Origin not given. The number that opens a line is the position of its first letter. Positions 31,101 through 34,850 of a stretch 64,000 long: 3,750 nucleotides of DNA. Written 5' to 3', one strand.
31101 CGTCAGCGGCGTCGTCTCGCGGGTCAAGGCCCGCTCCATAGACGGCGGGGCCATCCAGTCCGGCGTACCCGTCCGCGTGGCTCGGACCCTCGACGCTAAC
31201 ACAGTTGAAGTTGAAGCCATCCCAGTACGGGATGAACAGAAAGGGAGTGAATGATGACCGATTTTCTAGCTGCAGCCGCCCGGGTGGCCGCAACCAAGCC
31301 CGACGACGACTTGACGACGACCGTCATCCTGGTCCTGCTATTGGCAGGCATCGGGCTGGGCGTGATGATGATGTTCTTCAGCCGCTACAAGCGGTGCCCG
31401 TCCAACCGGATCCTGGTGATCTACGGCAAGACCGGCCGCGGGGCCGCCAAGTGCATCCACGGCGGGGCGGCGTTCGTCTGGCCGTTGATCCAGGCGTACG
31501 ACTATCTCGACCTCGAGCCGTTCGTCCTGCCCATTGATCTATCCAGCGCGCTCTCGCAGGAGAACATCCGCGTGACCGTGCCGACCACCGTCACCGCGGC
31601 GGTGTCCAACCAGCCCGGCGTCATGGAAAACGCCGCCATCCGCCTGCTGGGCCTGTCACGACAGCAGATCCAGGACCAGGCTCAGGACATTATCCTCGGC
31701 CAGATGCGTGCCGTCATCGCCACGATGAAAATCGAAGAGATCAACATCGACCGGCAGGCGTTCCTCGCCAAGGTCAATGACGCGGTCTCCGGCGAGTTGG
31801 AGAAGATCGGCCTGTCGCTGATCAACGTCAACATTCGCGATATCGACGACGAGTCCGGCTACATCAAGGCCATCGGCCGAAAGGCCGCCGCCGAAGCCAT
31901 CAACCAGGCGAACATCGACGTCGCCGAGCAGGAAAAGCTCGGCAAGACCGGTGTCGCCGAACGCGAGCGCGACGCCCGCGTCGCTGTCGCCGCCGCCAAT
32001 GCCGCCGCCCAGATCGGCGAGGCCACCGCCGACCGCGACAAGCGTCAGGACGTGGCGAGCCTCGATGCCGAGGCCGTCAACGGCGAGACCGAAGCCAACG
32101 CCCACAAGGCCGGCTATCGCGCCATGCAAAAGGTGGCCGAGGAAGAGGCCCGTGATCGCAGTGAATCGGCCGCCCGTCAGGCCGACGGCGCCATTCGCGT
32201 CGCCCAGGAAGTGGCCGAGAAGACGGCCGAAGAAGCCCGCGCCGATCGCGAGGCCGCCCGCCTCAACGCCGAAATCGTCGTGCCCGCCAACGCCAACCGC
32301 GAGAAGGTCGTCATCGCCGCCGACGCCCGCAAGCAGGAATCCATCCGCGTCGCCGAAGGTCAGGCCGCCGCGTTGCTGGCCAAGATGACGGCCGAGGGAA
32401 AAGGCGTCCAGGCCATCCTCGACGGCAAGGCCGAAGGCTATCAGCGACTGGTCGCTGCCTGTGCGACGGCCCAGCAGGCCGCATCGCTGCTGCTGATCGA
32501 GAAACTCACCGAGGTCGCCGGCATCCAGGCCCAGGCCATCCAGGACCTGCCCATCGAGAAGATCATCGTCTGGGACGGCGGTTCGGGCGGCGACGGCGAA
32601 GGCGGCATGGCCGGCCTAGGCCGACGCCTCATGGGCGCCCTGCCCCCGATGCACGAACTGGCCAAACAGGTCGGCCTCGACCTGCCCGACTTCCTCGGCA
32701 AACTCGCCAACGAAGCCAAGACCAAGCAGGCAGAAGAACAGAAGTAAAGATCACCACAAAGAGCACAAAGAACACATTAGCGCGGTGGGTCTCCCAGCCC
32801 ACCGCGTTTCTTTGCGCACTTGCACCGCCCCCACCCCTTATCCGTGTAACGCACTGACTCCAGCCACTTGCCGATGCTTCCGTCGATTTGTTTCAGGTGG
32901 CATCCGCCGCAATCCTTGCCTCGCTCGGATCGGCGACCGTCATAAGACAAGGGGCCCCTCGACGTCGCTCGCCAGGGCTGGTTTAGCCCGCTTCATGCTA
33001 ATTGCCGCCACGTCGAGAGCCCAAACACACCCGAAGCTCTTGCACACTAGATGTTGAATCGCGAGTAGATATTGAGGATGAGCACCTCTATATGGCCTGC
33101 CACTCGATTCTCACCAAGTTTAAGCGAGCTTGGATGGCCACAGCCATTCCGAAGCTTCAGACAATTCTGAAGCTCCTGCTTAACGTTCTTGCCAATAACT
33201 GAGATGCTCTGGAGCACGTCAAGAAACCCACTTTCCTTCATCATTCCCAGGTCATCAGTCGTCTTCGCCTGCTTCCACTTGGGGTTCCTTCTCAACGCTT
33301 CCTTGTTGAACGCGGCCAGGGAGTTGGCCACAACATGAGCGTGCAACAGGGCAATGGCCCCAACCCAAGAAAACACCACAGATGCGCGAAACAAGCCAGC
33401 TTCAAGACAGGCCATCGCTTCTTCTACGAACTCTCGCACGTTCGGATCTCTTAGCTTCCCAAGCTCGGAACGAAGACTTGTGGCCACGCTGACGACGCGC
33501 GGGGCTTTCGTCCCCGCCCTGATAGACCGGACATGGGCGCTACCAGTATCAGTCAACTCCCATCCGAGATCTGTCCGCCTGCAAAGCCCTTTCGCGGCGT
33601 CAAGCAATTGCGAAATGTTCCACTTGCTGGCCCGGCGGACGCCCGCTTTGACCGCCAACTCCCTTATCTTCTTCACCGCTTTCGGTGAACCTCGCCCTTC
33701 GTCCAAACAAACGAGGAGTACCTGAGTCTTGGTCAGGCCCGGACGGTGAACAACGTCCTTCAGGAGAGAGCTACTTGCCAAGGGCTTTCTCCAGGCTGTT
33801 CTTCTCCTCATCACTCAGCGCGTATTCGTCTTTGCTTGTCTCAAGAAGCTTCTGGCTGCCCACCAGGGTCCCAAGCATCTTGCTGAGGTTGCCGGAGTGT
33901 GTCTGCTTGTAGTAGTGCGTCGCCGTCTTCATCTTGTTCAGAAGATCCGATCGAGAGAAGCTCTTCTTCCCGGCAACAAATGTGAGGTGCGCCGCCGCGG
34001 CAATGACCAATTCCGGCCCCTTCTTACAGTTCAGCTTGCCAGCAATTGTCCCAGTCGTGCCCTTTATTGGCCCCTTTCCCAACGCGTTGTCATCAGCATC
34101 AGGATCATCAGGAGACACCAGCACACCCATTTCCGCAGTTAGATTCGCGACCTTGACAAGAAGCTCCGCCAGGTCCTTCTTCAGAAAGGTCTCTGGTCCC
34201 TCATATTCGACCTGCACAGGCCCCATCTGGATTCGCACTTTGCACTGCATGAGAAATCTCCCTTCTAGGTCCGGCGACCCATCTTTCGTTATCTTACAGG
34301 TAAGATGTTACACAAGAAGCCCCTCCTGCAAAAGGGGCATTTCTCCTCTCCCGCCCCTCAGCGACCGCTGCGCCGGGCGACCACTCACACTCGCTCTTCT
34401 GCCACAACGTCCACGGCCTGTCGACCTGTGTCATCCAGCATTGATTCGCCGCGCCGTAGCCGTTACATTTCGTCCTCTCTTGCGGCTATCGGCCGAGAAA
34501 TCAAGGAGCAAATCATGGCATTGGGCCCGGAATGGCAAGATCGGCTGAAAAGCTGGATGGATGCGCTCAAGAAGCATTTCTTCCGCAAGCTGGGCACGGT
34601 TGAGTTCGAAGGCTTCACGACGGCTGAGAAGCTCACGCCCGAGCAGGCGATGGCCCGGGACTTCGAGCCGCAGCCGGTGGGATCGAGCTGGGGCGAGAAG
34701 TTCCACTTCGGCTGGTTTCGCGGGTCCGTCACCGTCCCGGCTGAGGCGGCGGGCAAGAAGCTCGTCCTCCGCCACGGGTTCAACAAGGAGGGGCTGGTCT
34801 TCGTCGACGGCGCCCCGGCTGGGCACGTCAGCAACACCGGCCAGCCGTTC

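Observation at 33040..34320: Compact ~1.3-kb low-GC island carrying only a two-gene overlapping operon with a HEPN-like (Rx4H) protein: candidate novel toxin-antitoxin or abortive-infection module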

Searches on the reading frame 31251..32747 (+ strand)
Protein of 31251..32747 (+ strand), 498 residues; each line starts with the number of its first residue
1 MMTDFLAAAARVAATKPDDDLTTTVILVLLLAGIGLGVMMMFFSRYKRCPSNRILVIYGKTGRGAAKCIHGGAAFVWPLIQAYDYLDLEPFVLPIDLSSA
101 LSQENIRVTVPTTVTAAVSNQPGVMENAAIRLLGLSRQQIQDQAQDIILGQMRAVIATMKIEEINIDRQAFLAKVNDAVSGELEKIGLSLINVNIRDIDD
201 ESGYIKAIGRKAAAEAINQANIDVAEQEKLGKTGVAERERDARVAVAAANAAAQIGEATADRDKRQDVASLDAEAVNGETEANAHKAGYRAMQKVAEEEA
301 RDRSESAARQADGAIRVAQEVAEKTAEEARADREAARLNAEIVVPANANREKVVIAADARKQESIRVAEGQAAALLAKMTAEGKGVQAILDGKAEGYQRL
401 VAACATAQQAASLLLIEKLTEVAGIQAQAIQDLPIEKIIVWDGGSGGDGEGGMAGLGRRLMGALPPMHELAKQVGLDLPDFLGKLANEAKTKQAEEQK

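Call 83: search_protein_families(library=pfam, proteins=[window:31251-32747:+], max_evalue=0.0001)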
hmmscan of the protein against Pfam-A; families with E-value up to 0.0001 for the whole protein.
window:31251-32747:+ (498 aa): 1 family
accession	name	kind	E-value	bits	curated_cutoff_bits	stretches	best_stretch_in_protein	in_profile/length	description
PF01145.31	Band_7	-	1e-28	101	23.6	1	50-229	4-176/176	SPFH domain / Band 7 family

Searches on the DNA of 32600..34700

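Call 85: search_rna_families(source=window, start=32600, end=34700, threshold=evalue, max_evalue=1)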
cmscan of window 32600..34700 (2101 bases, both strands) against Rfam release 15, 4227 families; matches with E-value up to 1: 0.
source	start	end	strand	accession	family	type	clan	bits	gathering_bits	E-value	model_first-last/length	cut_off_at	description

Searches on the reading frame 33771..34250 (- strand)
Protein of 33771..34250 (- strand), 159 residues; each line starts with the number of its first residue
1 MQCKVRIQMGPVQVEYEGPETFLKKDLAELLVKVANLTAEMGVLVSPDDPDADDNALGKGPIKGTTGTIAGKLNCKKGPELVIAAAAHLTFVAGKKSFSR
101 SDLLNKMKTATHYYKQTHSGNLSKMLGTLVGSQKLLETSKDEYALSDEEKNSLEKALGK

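Call 3: search_protein_families(library=pfam, proteins=[window:33771-34250:-], max_evalue=1)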
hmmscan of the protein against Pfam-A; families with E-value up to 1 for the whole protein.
window:33771-34250:- (159 aa): 0 families

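Call 4: search_protein_families(library=padloc, proteins=[window:33771-34250:-], max_evalue=1)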
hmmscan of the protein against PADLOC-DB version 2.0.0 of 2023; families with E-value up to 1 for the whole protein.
window:33771-34250:- (159 aa): 2 families
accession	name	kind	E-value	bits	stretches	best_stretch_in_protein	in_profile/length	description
PDLC02243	AbiEi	-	0.016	13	1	89-149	7-64/234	AbiEi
PDLC02235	AbiEi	-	0.028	12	1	91-150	11-67/240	AbiEi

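Call 5: search_protein_families(library=ncbifam, proteins=[window:33771-34250:-], max_evalue=1)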
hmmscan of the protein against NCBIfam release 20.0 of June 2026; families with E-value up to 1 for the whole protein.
window:33771-34250:- (159 aa): 1 family
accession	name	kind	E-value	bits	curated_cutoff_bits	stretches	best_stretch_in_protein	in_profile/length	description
NF004388.0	PRK05749.1-4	equivalog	0.087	11.3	438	1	71-157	327-414/425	lipid IV(A) 3-deoxy-D-manno-octulosonic acid transferase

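Call 6: search_protein_families(library=phrogs, proteins=[window:33771-34250:-], max_evalue=1)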
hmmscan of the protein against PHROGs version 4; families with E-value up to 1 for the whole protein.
window:33771-34250:- (159 aa): 0 families

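Call 8: find_homologous_proteins(query=window:33771-34250:-)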
Query window:33771-34250:- (159 aa): 7 proteins with E <= 0.001 among 155 candidates.
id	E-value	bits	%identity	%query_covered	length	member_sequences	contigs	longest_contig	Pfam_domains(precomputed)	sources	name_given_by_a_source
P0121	2.8e-97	341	100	100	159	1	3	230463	-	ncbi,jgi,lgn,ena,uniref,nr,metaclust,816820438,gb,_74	ncbi:hypothetical protein LCGC14_0181640 [marine sediment metagenome]|uniref:Uncharacterized protein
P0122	4.0e-48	181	60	100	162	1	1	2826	-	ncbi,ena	-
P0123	8.0e-35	138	47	98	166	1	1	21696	-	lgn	-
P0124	1.1e-32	131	47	99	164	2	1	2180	-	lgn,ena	-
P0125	1.7e-32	130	48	100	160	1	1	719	-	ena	-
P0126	2.3e-28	117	43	99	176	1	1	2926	-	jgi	jgi:hypothetical protein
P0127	6.7e-26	109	42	99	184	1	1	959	-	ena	-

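Call 12: find_encoding_contigs(protein=P0123, flank=5000, max_places=4)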
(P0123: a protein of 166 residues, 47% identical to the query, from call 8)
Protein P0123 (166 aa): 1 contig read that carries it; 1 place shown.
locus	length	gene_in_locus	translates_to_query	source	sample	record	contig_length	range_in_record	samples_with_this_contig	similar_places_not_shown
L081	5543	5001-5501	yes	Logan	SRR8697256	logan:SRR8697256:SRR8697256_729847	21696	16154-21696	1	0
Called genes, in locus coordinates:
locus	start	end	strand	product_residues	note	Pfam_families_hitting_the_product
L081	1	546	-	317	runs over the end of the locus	PF19821:Phage_capsid_2, PF21703:Gp10A-like, PF25209:Phage_capsid_4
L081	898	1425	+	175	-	-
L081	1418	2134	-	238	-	PF05396:Phage_T7_Capsid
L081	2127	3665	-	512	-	PF12236:Head-tail_con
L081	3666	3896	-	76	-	-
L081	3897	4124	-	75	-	-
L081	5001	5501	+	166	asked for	-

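Call 35: find_homologous_proteins(query=A3)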
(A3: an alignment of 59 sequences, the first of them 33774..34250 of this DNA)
Query A3 (59 sequences) (159 aa, profile of the alignment): 103 proteins with E <= 0.001 among 5002 candidates.
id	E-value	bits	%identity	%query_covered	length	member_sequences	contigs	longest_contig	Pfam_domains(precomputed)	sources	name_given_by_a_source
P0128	3.1e-55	204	46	94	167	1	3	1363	-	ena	-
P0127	6.0e-55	204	42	99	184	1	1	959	-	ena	-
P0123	1.0e-54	203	47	98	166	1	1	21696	-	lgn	-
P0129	1.3e-54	202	43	100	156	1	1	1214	-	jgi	jgi:hypothetical protein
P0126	1.4e-54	202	43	99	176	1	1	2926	-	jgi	jgi:hypothetical protein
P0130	2.9e-54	201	45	98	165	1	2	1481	-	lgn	-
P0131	5.9e-54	200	47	100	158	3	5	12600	-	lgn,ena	-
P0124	1.0e-53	200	47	99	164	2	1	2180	-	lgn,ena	-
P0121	3.1e-53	198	100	100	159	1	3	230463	-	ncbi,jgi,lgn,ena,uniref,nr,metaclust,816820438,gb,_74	ncbi:hypothetical protein LCGC14_0181640 [marine sediment metagenome]|uniref:Uncharacterized protein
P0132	4.7e-53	197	39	100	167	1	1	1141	-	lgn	-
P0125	4.7e-53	197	48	100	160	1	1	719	-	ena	-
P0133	6.9e-53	197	38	96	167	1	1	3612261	-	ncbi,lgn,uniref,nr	ncbi:hypothetical protein K1T73_10550 [Roseovarius sp. SCSIO 43702]|uniref:hypothetical protein n=1 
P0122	1.1e-52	196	60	100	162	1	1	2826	-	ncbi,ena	-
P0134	1.3e-52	196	37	96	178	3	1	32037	-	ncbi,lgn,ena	ncbi:MAG: hypothetical protein ACU0AT_09970 [Tranquillimonas sp.]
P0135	1.4e-52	196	41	98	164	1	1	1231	-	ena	-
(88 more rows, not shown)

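Call 39: search_solved_structures(query=A4, max_evalue=10, show_alignments=1)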
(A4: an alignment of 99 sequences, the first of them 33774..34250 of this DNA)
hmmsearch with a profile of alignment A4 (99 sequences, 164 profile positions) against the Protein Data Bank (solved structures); distinct sequences matched with E-value up to 10: 1.
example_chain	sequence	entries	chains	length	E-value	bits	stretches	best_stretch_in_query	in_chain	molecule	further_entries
2wpr_A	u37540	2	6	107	1.2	12.4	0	24-77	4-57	TRIMERIC AUTOTRANSPORTER ADHESIN FRAGMENT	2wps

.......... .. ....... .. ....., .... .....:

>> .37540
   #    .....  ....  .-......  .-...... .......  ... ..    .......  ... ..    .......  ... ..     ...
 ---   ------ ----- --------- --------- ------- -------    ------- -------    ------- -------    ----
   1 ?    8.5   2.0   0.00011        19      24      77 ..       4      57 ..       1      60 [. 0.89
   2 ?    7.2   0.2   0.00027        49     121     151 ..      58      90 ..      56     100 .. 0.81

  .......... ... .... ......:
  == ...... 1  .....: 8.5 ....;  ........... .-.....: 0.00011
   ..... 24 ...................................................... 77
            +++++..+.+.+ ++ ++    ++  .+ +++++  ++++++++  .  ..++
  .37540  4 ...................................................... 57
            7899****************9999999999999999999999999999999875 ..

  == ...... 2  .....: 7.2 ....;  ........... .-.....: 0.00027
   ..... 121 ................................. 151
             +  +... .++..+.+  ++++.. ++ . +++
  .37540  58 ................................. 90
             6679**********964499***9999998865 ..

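Call 51: predict_structure(alignment_id=A4)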
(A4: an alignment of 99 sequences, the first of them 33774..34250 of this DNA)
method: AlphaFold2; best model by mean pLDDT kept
length: 159 residues; sequences in the alignment: 99
mean_pLDDT: 82.4   pTM: 0.60
mean pLDDT of the five models: 82.4, 82.3, 82.1, 81.0, 78.9
residues with pLDDT >= 90: 91; 70-90: 42; 50-70: 9; < 50: 17
segments of 3 or more residues with pLDDT < 50: 43-59
pLDDT, mean of each block of 10 residues (from residue 1): 75 79 78 76 43 36 85 92 96 93 96 94 96 95 95 86
secondary structure, 60 per line:
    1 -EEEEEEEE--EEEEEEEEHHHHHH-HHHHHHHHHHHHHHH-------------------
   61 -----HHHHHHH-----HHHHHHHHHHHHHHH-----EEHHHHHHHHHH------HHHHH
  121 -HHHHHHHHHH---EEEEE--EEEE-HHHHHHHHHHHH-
elements in order: E2-9 E12-19 H20-25 H27-41 H66-72 H78-92 H100-109 H116-120 H122-131 E135-139 E142-145 H147-158
